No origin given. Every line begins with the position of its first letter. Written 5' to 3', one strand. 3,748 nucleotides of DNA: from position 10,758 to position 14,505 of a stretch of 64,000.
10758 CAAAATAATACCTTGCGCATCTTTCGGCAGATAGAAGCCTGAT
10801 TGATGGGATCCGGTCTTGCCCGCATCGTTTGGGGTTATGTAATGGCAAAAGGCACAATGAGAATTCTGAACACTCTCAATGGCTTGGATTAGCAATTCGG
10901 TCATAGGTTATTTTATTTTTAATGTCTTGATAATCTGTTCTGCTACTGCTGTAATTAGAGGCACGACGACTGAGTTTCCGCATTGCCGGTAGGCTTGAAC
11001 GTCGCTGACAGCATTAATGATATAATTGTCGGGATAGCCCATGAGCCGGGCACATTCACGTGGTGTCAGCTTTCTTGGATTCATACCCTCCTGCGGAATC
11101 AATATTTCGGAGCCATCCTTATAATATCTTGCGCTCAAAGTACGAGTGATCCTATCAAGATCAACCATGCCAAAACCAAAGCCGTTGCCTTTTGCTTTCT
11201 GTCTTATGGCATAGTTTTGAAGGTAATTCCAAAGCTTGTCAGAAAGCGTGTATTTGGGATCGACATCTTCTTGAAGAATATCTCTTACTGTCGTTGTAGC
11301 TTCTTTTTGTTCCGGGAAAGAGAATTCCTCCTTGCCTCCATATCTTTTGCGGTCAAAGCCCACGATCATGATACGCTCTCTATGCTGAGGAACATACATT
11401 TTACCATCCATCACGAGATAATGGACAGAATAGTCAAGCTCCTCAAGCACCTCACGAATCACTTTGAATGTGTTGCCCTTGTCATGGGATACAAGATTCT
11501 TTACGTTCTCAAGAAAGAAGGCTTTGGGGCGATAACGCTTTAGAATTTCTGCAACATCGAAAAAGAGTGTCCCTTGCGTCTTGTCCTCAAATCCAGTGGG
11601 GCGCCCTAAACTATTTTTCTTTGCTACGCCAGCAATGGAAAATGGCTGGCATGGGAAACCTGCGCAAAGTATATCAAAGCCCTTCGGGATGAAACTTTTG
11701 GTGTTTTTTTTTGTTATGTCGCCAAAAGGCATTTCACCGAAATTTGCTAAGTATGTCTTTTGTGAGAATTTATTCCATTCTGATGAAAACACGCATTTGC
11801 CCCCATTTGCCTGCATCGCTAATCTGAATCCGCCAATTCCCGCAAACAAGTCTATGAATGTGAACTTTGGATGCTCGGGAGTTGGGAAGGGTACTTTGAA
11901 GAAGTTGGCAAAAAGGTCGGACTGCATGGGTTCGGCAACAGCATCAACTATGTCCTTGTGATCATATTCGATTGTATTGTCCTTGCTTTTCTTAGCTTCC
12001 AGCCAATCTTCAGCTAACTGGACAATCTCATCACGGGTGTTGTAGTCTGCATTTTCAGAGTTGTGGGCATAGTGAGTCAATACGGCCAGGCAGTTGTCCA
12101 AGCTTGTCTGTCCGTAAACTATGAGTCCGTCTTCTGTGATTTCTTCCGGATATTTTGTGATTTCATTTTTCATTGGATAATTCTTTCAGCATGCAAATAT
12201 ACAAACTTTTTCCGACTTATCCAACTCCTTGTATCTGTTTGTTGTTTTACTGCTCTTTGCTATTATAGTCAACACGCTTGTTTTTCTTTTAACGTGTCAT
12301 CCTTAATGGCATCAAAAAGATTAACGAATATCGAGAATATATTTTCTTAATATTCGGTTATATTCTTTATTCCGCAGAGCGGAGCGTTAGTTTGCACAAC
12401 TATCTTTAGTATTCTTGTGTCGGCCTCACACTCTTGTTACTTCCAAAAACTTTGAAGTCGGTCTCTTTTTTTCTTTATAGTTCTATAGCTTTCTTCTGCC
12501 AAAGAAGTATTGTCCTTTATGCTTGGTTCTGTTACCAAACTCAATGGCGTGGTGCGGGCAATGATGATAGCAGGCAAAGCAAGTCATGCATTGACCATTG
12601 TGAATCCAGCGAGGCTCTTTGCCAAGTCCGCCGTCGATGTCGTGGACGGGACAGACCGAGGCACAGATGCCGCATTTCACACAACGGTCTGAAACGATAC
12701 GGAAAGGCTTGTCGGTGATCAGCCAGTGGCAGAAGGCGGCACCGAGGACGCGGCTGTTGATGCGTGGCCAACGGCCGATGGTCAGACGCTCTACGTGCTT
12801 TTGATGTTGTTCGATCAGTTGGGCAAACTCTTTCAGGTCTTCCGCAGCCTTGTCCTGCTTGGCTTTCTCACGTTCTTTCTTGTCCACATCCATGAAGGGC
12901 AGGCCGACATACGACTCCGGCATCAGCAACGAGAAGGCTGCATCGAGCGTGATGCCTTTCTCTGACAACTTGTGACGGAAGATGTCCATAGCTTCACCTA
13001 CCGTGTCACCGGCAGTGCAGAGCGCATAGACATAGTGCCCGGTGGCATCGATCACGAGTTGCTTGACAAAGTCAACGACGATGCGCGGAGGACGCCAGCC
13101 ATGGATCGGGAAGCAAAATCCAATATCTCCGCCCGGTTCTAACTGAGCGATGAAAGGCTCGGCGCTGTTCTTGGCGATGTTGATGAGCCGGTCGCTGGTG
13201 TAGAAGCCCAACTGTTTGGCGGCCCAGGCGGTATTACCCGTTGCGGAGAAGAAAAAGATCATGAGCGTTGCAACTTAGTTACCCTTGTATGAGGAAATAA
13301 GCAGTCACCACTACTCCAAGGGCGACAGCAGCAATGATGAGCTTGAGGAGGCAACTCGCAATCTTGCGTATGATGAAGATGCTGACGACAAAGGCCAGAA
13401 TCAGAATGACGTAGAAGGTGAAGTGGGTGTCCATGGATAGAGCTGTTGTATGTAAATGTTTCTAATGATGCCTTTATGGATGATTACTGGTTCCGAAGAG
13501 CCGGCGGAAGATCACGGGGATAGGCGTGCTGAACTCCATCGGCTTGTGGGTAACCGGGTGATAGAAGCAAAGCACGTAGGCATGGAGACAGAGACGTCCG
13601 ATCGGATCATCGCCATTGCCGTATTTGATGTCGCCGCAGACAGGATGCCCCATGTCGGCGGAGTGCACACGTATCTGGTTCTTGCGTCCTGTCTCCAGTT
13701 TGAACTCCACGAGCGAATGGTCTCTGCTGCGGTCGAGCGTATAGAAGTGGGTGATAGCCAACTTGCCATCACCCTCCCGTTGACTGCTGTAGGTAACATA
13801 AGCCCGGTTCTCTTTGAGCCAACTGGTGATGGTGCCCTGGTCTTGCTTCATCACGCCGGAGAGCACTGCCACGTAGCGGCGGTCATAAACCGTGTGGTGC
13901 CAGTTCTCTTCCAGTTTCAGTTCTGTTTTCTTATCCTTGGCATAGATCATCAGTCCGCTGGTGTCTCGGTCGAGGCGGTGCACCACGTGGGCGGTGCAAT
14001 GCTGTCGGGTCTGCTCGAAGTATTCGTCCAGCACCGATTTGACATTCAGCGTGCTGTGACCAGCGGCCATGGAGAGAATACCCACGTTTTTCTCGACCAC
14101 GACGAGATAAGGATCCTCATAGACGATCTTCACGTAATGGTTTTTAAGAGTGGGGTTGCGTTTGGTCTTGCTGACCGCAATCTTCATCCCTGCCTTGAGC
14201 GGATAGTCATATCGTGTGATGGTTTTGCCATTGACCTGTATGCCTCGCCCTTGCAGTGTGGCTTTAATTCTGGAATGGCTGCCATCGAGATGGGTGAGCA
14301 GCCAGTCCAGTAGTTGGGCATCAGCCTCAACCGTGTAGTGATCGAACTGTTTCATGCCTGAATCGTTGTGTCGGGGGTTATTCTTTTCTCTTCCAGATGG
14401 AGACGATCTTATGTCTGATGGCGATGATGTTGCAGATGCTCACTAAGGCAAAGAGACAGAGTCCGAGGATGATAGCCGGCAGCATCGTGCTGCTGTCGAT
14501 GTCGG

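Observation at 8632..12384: Complete EcoRII-like restriction enzyme, Dcm-like methyltransferase and Vsr module as a discrete island bounded by ~40 bp inverted repeats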

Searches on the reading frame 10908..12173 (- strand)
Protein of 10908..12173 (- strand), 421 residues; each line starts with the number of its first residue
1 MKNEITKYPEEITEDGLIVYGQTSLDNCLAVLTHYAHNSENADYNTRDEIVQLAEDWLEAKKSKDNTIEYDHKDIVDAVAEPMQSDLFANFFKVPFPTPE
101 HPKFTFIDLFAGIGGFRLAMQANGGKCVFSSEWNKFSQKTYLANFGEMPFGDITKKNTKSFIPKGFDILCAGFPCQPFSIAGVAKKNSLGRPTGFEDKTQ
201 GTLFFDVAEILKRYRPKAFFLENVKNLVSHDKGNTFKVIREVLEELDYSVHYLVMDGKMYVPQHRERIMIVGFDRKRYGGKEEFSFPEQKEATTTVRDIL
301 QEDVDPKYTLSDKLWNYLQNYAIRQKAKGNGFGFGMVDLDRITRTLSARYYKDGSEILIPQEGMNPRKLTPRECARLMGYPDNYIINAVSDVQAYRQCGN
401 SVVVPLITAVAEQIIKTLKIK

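Call 5: search_protein_families(library=pfam, proteins=[window:10908-12173:-], max_evalue=0.01)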
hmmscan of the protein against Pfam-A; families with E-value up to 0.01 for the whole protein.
window:10908-12173:- (421 aa): 1 family
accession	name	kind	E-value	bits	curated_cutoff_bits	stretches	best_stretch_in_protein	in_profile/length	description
PF00145.23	DNA_methylase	-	9.1e-93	311.7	22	1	104-416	1-324/324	C-5 cytosine-specific DNA methylase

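Call 52: search_solved_structures(query=window:10908-12173:-, max_evalue=1e-10, show_alignments=1)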
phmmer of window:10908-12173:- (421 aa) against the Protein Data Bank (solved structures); distinct sequences matched with E-value up to 1e-10: 41.
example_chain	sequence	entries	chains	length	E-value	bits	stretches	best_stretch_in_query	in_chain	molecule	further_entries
3lx6_A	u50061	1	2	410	2.6e-88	299.5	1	94-414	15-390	Cytosine-specific methyltransferase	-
3me5_A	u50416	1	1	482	4.9e-88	298.6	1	94-414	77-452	Cytosine-specific methyltransferase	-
1svu_A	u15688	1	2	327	1.9e-70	240.7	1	104-419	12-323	Modification methylase HhaI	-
10mh_A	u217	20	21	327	2.2e-70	240.5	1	104-419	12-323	PROTEIN (CYTOSINE-SPECIFIC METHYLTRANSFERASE HHAI) | HaeIII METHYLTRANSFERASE | Modification methylase HhaI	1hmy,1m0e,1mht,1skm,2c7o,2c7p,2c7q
2i9k_A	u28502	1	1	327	2.9e-70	240.1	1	104-419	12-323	Modification methylase HhaI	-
1fjx_A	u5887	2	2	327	3.4e-70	239.9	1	104-419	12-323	HHAI DNA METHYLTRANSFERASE | MODIFICATION METHYLASE HHAI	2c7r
2uyh_A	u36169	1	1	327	3.8e-70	239.7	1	104-419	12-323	MODIFICATION METHYLASE HHAI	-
2zcj_A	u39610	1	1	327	5.7e-70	239.1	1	104-419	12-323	Modification methylase HhaI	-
2uyc_A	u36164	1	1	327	1.1e-69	238.2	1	104-419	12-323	MODIFICATION METHYLASE HHAI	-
2uz4_A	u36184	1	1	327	1.1e-69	238.2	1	104-419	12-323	MODIFICATION METHYLASE HHAI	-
2z6u_A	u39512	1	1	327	1.5e-69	237.8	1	104-419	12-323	Modification methylase HhaI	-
2z6q_A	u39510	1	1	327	1.5e-69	237.8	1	104-419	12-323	Modification methylase HhaI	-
2z6a_A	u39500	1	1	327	3.9e-69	236.4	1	104-419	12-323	Modification methylase HhaI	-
1dct_A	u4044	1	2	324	1.7e-24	89.3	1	106-276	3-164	PROTEIN (MODIFICATION METHYLASE HAEIII)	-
3ubt_Y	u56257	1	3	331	2.1e-23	85.8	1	106-275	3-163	Modification methylase HaeIII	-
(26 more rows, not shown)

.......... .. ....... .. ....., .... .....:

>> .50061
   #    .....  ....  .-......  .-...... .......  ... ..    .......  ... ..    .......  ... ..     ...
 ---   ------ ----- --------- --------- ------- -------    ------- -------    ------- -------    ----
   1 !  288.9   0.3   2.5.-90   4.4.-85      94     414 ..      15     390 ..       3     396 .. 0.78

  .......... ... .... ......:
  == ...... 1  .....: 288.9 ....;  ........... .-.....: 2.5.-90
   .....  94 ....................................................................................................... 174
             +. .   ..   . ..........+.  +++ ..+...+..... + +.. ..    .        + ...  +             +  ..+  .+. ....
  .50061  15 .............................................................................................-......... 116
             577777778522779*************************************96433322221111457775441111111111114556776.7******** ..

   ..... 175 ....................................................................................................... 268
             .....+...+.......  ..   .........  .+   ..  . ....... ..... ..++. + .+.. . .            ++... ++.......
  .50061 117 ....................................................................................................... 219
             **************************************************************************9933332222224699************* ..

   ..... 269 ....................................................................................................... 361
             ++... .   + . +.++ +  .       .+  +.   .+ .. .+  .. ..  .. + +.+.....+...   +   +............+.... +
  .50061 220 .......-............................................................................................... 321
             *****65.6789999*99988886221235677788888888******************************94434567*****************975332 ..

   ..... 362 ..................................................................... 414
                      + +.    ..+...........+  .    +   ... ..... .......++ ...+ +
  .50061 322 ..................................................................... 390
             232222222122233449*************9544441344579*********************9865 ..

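Call 55: search_protein_families(library=pfam, proteins=[L042:10156-11028:+], max_evalue=0.001)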
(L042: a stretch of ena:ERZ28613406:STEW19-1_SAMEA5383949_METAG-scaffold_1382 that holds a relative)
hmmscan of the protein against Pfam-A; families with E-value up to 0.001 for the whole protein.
L042:10156-11028:+ (290 aa): 1 family
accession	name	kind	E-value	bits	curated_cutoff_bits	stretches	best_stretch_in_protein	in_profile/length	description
PF12784.13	PDDEXK_2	-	1.6e-22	80.8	27.4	1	10-126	3-122/229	PD-(D/E)XK nuclease family transposase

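Call 61: search_protein_families(library=ncbifam, proteins=[window:10908-12173:-], max_evalue=0.01)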
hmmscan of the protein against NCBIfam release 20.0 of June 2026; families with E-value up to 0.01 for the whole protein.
window:10908-12173:- (421 aa): 2 families
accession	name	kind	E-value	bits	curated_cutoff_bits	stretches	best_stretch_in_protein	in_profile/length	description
NF007772.0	PRK10458.1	subfamily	2.4e-108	362.7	710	2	158-414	163-452/472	DNA cytosine methylase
TIGR00675.1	dcm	superfamily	3e-95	319.6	100.65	1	106-414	1-329/329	DNA (cytosine-5-)-methyltransferase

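Call 62: search_protein_families(library=padloc, proteins=[window:10908-12173:-], max_evalue=0.01)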
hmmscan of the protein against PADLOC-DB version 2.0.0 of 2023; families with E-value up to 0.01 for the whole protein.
window:10908-12173:- (421 aa): 61 families (the best 25 are shown)
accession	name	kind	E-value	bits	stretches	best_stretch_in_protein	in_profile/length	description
PDLC03361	MTase_II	-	7.3e-135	448.3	1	96-418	77-437/455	Type II methyltransferase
PDLC02653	DrmMII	-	4e-133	441.5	1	104-419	5-314/333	DrmMII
PDLC03272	MTase_II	-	9.4e-121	401.8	1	49-419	20-391/407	Type II methyltransferase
PDLC03733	oMTase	-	4.7e-93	310.5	2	158-414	165-454/476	orphan methyltransferase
PDLC03217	MTase_II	-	4.4e-74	248.2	1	102-420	383-703/703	Type II methyltransferase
PDLC03242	MTase_II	-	5.4e-65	217.9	1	103-415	100-396/409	Type II methyltransferase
PDLC03716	oMTase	-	2.1e-62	209.3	1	105-417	40-338/349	orphan methyltransferase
PDLC03378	MTase_II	-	3.9e-57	192.1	1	103-419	2-331/344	Type II methyltransferase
PDLC00026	DruM2|DruM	-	2.3e-44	150.3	1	103-418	4-318/336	DNA cytosine methylase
PDLC03234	MTase_II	-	1.6e-42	144.1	2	103-295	4-191/375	Type II methyltransferase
PDLC03734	oMTase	-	4.6e-41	139.2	2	104-273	4-168/444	orphan methyltransferase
PDLC00034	DruM2|DruM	-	1.5e-40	137.1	2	101-272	5-185/457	DNA cytosine methylase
PDLC03286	MTase_II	-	1.7e-40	136.8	1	105-284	2-178/185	Type II methyltransferase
PDLC03326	MTase_II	-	6.1e-40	135.6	2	103-310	4-207/412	Type II methyltransferase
PDLC03269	MTase_II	-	7.8e-39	132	2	103-306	3-196/437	Type II methyltransferase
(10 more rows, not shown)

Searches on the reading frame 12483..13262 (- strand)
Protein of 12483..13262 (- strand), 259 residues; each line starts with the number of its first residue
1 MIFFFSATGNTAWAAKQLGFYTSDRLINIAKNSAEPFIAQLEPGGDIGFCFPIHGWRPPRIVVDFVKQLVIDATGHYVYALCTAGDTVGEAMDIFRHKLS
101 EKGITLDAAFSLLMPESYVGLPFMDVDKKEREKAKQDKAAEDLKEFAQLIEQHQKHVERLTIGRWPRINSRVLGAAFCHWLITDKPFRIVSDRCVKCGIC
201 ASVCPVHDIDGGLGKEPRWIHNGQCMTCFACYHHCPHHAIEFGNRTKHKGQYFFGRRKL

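Call 5: search_protein_families(library=pfam, proteins=[window:12483-13262:-], max_evalue=0.01)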
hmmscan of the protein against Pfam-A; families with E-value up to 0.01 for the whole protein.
window:12483-13262:- (259 aa): 11 families
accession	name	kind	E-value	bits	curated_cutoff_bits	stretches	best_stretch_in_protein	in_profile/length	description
PF13237.11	Fer4_10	-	1.3e-08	35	25.5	1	189-236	4-53/53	4Fe-4S dicluster domain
PF00037.32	Fer4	-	1.5e-08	34.5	21.1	1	189-207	3-21/24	4Fe-4S binding domain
PF14697.11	Fer4_21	-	1.7e-08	34.9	35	2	184-208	31-55/59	4Fe-4S dicluster domain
PF12838.12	Fer4_7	-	8.5e-08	33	27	2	224-250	1-27/52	4Fe-4S dicluster domain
PF13187.11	Fer4_9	-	6.9e-07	29.6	27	1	193-240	1-52/52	4Fe-4S dicluster domain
PF12797.12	Fer4_2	-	2.4e-06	27.6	24.5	1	187-206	3-22/22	4Fe-4S binding domain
PF13484.11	Fer4_16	-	3e-06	28.3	30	2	193-212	1-20/66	4Fe-4S double cluster binding domain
PF25160.1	LdpA_Fe-S-bd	-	8.7e-05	22.7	27.6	1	187-210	21-44/49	LdpA Fe-S cluster-binding domain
PF12837.12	Fer4_6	-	9.8e-05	22.6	25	1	188-206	3-21/24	4Fe-4S binding domain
PF13183.11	Fer4_8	-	0.0017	19.3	27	0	192-238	3-67/68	4Fe-4S dicluster domain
PF12798.12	Fer4_3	-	0.0022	19.1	27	0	194-206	1-13/15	4Fe-4S binding domain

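Call 9: find_encoding_contigs(protein=window:12483-13262:-, flank=10000, max_places=10)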
Protein window:12483-13262:- (259 aa): 22 contigs read that carry it; 8 places shown.
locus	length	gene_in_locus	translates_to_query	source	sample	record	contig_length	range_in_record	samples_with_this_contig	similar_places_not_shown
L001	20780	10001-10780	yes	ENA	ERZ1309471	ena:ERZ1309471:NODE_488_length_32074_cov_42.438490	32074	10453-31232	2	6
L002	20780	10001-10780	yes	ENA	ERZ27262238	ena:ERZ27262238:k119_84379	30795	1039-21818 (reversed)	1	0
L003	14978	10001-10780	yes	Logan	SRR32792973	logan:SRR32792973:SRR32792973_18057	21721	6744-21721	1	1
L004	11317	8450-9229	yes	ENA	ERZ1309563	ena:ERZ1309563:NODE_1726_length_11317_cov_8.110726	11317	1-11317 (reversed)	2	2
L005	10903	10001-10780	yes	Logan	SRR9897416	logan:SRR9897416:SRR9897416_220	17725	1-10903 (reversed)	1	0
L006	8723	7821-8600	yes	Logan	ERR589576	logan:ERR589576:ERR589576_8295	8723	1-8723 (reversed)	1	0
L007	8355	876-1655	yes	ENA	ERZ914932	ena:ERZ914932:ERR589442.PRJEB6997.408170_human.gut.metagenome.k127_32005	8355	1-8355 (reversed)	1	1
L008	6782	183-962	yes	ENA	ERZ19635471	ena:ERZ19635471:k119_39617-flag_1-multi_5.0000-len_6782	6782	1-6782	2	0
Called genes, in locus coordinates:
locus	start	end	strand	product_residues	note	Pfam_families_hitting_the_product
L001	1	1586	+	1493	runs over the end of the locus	PF05359:DUF748, PF04357:TamB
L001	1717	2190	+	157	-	-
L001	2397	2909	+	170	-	PF11644:DUF3256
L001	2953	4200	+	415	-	PF03825:Nuc_H_symport, PF12832:MFS_1_like, PF07690:MFS_1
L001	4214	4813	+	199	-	PF02577:BFN_dom (faint)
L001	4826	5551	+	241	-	PF20260:PUA_4, PF04452:Methyltrans_RNA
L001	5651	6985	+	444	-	PF16120:DUF4836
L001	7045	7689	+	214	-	PF00005:ABC_tran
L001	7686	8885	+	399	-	PF28574:Transporter_N, PF28560:PCD-like, PF28576:Transporter_C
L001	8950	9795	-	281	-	-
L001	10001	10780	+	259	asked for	PF13484:Fer4_16 (faint), PF12838:Fer4_7 (faint), PF14697:Fer4_21 (faint), PF00037:Fer4 (weak), PF12797:Fer4_2 (faint), PF13237:Fer4_10, PF13187:Fer4_9 (weak)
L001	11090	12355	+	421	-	PF00145:DNA_methylase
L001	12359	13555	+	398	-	PF09217:EcoRII-N, PF09019:EcoRII-C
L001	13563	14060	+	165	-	PF03852:Vsr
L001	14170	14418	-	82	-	-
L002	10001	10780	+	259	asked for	PF13484:Fer4_16 (faint), PF12838:Fer4_7 (faint), PF14697:Fer4_21 (faint), PF00037:Fer4 (weak), PF12797:Fer4_2 (faint), PF13237:Fer4_10, PF13187:Fer4_9 (weak)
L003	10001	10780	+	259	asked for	PF13484:Fer4_16 (faint), PF12838:Fer4_7 (faint), PF14697:Fer4_21 (faint), PF00037:Fer4 (weak), PF12797:Fer4_2 (faint), PF13237:Fer4_10, PF13187:Fer4_9 (weak)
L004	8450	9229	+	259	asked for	PF13484:Fer4_16 (faint), PF12838:Fer4_7 (faint), PF14697:Fer4_21 (faint), PF00037:Fer4 (weak), PF12797:Fer4_2 (faint), PF13237:Fer4_10, PF13187:Fer4_9 (weak)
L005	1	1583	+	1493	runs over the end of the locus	PF05359:DUF748, PF04357:TamB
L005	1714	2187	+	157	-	-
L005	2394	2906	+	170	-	PF11644:DUF3256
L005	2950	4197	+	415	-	PF03825:Nuc_H_symport, PF12832:MFS_1_like, PF07690:MFS_1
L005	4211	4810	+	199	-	PF02577:BFN_dom (faint)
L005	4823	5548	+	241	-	PF20260:PUA_4, PF04452:Methyltrans_RNA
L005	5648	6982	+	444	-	PF16120:DUF4836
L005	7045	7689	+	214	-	PF00005:ABC_tran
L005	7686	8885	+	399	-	PF28574:Transporter_N, PF28560:PCD-like, PF28576:Transporter_C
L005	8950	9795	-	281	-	-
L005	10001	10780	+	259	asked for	PF13484:Fer4_16 (faint), PF12838:Fer4_7 (faint), PF14697:Fer4_21 (faint), PF00037:Fer4 (weak), PF12797:Fer4_2 (faint), PF13237:Fer4_10, PF13187:Fer4_9 (weak)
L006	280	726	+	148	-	PF11644:DUF3256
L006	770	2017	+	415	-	PF03825:Nuc_H_symport, PF12832:MFS_1_like, PF07690:MFS_1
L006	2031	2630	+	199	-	PF02577:BFN_dom (faint)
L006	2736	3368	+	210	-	PF04452:Methyltrans_RNA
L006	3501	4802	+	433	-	PF16120:DUF4836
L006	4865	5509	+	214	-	PF00005:ABC_tran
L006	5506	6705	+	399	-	PF28574:Transporter_N, PF28560:PCD-like, PF28576:Transporter_C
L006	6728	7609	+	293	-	PF00849:PseudoU_synth_2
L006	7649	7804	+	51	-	-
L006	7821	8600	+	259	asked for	PF13484:Fer4_16 (faint), PF12838:Fer4_7 (faint), PF14697:Fer4_21 (faint), PF00037:Fer4 (weak), PF12797:Fer4_2 (faint), PF13237:Fer4_10, PF13187:Fer4_9 (weak)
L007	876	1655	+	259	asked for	PF13484:Fer4_16 (faint), PF12838:Fer4_7 (faint), PF14697:Fer4_21 (faint), PF00037:Fer4 (weak), PF12797:Fer4_2 (faint), PF13237:Fer4_10, PF13187:Fer4_9 (weak)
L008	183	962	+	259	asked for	PF13484:Fer4_16 (faint), PF12838:Fer4_7 (faint), PF14697:Fer4_21 (faint), PF00037:Fer4 (weak), PF12797:Fer4_2 (faint), PF13237:Fer4_10, PF13187:Fer4_9 (weak)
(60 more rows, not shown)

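Call 55: search_protein_families(library=pfam, proteins=[L042:10156-11028:+], max_evalue=0.001)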
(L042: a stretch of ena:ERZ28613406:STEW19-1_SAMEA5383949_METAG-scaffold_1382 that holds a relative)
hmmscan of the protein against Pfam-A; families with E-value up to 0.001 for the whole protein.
L042:10156-11028:+ (290 aa): 1 family
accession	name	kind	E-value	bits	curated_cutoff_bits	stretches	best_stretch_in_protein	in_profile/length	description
PF12784.13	PDDEXK_2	-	1.6e-22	80.8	27.4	1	10-126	3-122/229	PD-(D/E)XK nuclease family transposase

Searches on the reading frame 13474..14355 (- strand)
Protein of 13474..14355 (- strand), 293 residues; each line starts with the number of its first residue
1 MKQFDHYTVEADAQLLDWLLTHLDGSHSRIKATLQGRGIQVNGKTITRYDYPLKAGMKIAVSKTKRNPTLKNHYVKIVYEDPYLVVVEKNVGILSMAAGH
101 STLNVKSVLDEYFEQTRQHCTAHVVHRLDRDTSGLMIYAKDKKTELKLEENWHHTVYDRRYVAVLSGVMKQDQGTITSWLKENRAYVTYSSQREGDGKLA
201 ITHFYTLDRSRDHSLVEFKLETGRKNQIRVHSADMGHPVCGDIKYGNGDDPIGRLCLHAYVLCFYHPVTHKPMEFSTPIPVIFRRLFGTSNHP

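Call 5: search_protein_families(library=pfam, proteins=[window:13474-14355:-], max_evalue=0.01)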
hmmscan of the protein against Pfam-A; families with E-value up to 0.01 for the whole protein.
window:13474-14355:- (293 aa): 2 families
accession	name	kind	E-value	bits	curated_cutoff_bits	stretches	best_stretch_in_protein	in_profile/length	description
PF00849.27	PseudoU_synth_2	-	6.8e-31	108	26.8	1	83-233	1-151/152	RNA pseudouridylate synthase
PF01479.30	S4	-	0.003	17.7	22.8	1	28-59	17-48/48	S4 domain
